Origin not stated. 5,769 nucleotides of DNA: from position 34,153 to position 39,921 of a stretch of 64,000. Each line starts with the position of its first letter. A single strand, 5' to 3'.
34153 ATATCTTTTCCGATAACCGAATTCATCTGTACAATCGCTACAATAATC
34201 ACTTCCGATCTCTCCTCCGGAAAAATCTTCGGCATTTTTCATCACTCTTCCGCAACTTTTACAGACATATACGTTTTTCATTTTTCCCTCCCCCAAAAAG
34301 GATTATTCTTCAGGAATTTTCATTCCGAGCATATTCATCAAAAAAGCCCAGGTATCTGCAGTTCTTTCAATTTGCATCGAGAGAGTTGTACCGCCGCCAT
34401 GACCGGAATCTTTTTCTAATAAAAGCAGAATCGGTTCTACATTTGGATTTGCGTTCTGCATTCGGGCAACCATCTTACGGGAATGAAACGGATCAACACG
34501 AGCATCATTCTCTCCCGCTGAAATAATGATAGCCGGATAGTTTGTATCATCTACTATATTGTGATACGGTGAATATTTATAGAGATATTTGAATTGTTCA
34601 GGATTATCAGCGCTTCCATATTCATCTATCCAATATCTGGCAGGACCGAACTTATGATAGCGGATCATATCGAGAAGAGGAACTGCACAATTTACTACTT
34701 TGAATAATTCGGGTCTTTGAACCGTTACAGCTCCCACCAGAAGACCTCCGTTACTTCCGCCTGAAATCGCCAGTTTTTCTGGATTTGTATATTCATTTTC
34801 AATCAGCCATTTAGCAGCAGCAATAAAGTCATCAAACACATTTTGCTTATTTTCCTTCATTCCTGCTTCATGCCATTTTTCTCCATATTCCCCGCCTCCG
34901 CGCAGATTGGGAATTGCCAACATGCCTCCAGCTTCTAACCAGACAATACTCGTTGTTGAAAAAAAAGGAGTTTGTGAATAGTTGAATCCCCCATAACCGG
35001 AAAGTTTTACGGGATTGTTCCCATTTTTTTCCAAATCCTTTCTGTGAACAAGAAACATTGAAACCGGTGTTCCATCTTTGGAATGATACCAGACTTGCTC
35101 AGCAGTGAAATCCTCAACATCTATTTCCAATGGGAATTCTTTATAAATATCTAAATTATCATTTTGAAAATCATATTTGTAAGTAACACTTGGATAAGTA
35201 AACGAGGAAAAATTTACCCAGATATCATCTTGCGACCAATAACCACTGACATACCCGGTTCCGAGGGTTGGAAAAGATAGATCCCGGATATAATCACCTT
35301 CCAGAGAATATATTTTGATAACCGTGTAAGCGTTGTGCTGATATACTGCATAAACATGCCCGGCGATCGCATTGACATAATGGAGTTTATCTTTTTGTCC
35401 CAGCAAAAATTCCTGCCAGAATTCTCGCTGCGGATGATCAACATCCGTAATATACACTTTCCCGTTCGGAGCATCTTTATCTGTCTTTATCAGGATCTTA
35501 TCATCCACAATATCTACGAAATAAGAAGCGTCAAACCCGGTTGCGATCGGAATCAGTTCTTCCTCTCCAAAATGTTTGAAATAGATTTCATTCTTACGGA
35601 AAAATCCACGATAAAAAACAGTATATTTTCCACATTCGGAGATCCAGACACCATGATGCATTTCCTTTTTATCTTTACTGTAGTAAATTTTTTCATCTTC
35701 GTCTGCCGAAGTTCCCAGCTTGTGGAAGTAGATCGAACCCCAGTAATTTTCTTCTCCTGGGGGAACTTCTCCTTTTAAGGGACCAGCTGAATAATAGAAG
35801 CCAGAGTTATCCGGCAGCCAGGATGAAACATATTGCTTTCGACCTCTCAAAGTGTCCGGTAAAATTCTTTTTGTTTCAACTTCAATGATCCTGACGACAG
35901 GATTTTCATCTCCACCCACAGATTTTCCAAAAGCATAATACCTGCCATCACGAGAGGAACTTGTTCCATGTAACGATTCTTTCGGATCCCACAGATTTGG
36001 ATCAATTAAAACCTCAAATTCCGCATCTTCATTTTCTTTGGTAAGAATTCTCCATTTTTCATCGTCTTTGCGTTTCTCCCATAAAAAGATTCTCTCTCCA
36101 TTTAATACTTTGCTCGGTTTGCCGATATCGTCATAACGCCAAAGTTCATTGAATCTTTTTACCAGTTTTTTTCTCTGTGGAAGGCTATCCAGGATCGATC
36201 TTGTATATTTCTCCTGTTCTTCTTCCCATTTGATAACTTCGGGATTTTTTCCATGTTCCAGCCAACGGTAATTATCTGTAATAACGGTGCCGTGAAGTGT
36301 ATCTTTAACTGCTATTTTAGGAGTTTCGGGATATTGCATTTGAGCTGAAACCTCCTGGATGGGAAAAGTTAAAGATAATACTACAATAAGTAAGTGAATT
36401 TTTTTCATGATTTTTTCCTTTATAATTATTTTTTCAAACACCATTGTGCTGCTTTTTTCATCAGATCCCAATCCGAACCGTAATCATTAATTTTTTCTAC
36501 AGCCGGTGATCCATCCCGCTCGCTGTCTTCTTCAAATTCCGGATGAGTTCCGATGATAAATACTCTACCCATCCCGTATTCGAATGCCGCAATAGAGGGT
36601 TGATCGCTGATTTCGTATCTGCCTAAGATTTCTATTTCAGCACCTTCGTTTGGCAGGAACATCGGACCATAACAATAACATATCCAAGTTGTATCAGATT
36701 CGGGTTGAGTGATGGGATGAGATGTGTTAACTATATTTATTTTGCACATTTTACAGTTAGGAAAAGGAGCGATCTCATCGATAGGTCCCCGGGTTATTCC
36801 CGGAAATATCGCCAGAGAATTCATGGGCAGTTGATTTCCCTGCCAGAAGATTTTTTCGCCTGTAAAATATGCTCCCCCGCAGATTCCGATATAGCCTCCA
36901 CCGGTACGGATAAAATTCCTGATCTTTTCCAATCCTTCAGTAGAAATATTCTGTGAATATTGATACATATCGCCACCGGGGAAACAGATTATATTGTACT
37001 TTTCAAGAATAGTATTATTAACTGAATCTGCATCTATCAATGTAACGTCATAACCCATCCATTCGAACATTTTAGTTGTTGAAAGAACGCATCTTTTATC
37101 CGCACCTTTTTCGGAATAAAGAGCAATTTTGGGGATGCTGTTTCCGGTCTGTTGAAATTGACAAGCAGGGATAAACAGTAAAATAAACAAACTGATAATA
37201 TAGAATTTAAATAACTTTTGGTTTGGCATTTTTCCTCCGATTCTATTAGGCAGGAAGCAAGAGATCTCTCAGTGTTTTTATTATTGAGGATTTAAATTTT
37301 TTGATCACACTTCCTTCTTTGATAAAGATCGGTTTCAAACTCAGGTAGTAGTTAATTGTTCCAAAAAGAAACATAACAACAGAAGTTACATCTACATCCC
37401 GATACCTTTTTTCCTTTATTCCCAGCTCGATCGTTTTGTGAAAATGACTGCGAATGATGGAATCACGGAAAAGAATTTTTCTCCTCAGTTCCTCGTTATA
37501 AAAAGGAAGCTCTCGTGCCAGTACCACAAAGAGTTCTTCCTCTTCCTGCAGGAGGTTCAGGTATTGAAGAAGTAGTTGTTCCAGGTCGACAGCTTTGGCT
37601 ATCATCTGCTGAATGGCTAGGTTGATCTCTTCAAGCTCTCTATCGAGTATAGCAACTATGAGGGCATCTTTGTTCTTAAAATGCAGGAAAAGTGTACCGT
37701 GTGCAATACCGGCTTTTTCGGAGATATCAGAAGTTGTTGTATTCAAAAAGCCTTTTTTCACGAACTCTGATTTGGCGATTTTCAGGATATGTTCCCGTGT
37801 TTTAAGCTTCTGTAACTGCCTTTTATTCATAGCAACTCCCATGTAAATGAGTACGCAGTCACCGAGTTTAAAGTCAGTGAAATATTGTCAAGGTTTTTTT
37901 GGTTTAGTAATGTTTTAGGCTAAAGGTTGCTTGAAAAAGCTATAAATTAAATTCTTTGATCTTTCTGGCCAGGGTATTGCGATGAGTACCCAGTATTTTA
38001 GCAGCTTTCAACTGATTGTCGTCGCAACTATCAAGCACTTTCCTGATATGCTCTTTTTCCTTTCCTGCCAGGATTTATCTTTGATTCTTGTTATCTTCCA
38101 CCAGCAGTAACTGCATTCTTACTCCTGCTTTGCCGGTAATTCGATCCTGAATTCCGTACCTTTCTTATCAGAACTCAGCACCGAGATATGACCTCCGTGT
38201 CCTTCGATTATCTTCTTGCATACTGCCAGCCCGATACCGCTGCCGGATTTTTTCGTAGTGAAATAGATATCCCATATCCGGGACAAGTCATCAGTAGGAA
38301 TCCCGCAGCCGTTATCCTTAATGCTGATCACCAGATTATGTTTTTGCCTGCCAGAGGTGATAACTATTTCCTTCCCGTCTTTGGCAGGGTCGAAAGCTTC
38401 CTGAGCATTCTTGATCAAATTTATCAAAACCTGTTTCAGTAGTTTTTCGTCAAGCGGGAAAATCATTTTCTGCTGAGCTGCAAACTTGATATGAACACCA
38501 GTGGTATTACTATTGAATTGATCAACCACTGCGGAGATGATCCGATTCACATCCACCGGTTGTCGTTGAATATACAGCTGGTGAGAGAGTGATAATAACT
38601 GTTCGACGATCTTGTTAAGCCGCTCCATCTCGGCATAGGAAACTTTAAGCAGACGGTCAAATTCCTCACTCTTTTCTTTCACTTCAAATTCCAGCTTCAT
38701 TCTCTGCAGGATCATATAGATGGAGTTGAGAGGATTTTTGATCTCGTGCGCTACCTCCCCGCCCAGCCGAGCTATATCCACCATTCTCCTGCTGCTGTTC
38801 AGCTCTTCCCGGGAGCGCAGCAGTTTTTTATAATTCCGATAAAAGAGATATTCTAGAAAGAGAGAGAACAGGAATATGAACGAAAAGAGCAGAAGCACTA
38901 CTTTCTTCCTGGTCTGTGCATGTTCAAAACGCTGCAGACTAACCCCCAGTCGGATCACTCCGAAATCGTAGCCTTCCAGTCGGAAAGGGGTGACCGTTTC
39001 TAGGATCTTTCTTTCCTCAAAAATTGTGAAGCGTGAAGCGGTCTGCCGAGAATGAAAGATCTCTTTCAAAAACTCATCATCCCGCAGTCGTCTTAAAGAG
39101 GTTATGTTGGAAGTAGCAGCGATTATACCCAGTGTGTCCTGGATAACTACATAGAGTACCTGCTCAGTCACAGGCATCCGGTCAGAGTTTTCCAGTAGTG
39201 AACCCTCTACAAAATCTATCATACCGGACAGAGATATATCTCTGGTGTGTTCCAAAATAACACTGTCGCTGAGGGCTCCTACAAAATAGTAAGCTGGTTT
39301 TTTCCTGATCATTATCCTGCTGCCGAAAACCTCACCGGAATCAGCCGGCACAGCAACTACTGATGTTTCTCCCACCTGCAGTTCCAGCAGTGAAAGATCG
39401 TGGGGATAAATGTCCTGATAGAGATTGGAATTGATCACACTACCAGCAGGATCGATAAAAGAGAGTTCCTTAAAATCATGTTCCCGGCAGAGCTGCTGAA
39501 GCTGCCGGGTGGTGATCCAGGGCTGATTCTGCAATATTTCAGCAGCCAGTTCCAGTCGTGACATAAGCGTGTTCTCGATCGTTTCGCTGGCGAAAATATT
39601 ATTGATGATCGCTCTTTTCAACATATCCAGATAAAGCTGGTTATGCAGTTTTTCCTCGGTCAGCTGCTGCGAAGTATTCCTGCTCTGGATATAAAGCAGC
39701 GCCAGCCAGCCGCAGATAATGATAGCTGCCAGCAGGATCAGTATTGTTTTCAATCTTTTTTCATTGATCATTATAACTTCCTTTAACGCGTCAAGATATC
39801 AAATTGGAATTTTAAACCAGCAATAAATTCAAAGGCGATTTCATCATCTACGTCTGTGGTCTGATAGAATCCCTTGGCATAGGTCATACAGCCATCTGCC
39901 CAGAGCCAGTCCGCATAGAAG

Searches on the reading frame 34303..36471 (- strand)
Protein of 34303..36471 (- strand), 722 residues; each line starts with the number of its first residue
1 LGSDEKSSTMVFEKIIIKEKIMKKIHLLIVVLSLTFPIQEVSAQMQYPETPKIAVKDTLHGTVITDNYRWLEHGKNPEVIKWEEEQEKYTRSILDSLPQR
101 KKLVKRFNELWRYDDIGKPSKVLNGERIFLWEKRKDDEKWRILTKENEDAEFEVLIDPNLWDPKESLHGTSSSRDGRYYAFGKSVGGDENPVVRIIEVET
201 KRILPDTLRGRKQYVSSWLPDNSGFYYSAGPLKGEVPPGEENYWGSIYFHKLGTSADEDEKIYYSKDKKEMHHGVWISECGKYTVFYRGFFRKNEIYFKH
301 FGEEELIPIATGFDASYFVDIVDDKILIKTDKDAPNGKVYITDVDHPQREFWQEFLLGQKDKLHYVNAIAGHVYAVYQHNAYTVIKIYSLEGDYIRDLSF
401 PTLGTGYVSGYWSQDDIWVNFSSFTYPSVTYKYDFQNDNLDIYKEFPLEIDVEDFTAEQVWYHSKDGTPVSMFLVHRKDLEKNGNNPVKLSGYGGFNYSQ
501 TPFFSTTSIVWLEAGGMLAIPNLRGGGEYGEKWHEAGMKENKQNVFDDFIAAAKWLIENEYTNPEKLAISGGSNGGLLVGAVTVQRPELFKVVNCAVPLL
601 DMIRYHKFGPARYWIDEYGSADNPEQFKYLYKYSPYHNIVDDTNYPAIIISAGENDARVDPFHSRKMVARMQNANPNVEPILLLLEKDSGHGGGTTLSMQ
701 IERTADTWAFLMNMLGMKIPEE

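Call 6: search_protein_families(library=pfam, proteins=[window:34303-36471:-], max_evalue=0.01)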
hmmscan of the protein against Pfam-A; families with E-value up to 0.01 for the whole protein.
window:34303-36471:- (722 aa): 4 families
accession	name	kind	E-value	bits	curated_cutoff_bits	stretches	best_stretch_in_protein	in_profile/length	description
PF02897.21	Peptidase_S9_N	-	3.7e-72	243.8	24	1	48-445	1-413/414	Prolyl oligopeptidase, N-terminal beta-propeller domain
PF00326.27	Peptidase_S9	-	3.6e-56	190.4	22.6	1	504-717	3-212/213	Prolyl oligopeptidase family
PF07859.19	Abhydrolase_3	-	0.0013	19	25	1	545-587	48-93/210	alpha/beta hydrolase fold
PF00756.26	Esterase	-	0.0097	16.1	22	0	535-663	83-201/251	Putative esterase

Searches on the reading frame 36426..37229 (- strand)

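Call 6: search_protein_families(library=pfam, proteins=[window:36426-37229:-], max_evalue=0.01)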
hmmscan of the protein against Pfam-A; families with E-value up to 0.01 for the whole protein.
window:36426-37229:- (267 aa): 5 families
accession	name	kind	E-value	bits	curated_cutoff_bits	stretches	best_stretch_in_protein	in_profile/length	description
PF09825.15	BPL_N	-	1.4e-24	86.9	24.2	1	35-237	3-226/283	Biotin-protein ligase, N terminal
PF06283.17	ThuA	-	2.1e-06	28.6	33.4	1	56-226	28-184/209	Trehalose utilisation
PF07685.20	GATase_3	-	4.8e-06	26.8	27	1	71-129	33-94/196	CobB/CobQ-like glutamine amidotransferase domain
PF17385.8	LBP_M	-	0.0064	16.5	25.2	0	58-123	41-110/221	Lacto-N-biose phosphorylase central domain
PF03575.23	Peptidase_S51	-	0.0079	16.3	23.9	0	43-130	44-136/206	Peptidase family S51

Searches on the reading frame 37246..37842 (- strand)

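Call 6: search_protein_families(library=pfam, proteins=[window:37246-37842:-], max_evalue=0.01)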
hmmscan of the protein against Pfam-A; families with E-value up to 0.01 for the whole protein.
window:37246-37842:- (198 aa): 2 families
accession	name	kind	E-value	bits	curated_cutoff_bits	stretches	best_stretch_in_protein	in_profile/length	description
PF00440.29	TetR_N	-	8.3e-14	51.5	24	1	19-65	1-47/47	Bacterial regulatory proteins, tetR family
PF17932.6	TetR_C_24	-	5.6e-07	30.2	26.4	1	87-165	8-86/114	Tetracyclin repressor-like, C-terminal domain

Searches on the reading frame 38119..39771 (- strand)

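Call 6: search_protein_families(library=pfam, proteins=[window:38119-39771:-], max_evalue=0.01)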
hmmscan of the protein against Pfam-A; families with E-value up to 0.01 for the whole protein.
window:38119-39771:- (550 aa): 4 families
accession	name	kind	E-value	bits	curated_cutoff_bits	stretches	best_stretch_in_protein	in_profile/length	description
PF02518.31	HATPase_c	-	8.5e-26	91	26.4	1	441-548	2-110/111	Histidine kinase-, DNA gyrase B-, and HSP90-like ATPase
PF00512.31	HisKA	-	9.4e-11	42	26.9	1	340-396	9-61/66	His Kinase A (phospho-acceptor) domain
PF14501.12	HATPase_c_5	-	5.9e-06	26.6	22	1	446-536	7-93/102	GHKL domain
PF13589.12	HATPase_c_3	-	0.0023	18.4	25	1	446-508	4-62/137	Histidine kinase-, DNA gyrase B-, and HSP90-like ATPase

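Call 38: search_protein_families(library=ncbifam, proteins=[window:38119-39771:-], max_evalue=0.001)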
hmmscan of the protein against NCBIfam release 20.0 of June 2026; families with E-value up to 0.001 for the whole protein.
window:38119-39771:- (550 aa): 79 families (the best 25 are shown)
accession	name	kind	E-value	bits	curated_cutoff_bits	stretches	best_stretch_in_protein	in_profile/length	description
NF008468.0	PRK11360.1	equivalog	5.2e-53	180.3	646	1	317-549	380-610/616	two-component system sensor histidine kinase AtoS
NF007688.0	PRK10364.1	equivalog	1.3e-50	172.5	479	1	271-548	174-452/460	two-component system sensor histidine kinase ZraS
NF053867.1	SprKinKinDBac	equivalog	2.3e-37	128.6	775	1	288-549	241-499/500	sporulation kinase KinD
NF046044.1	PnpS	equivalog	2.1e-34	119.2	400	1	339-546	176-390/390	two-component system histidine kinase PnpS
NF010411.0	PRK13837.1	equivalog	3.1e-34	118.1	647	1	322-549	439-677/828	two-component system VirA-like sensor kinase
NF047497.1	HK_LIC_12097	equivalog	6.7e-33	113.9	500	1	316-547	130-366/367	LIC_12097 family sensor histidine kinase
NF033092.0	HK_WalK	equivalog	7.7e-33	113.9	725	1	339-546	378-593/594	cell wall metabolism sensor histidine kinase WalK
NF006800.0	PRK09303.1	equivalog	8.1e-31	107.3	342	1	335-548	153-378/383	histidine kinase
TIGR02966.1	phoR_proteo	equivalog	2.7e-30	105.6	334.2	1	339-544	120-332/333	phosphate regulon sensor histidine kinase PhoR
NF052574.1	HisKinEspCMyxo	equivalog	1.8e-28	99.2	1200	1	321-548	405-638/785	serine histidine kinase EspC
NF047496.1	HK_LIC11548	equivalog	2.2e-28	99.4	750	1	319-546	346-588/589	LIC_11548 family sensor histidine kinase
NF008312.0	PRK11100.1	equivalog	4.8e-28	98.2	356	1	339-548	262-475/477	two-component system sensor histidine kinase CreC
NF047874.1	MASE3_PAS_HK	subfamily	2.3e-27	96.1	560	1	340-549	405-627/655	MASE3 domain-containing sensor histidine kinase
TIGR01386.1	cztS_silS_copS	subfamily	6.2e-27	94.7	292.55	1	338-546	246-457/457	heavy metal sensor histidine kinase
NF058527.1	HistKinChvGCaul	equivalog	6.4e-27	94.5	740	1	317-547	288-533/535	two-component sensor histidine kinase ChvG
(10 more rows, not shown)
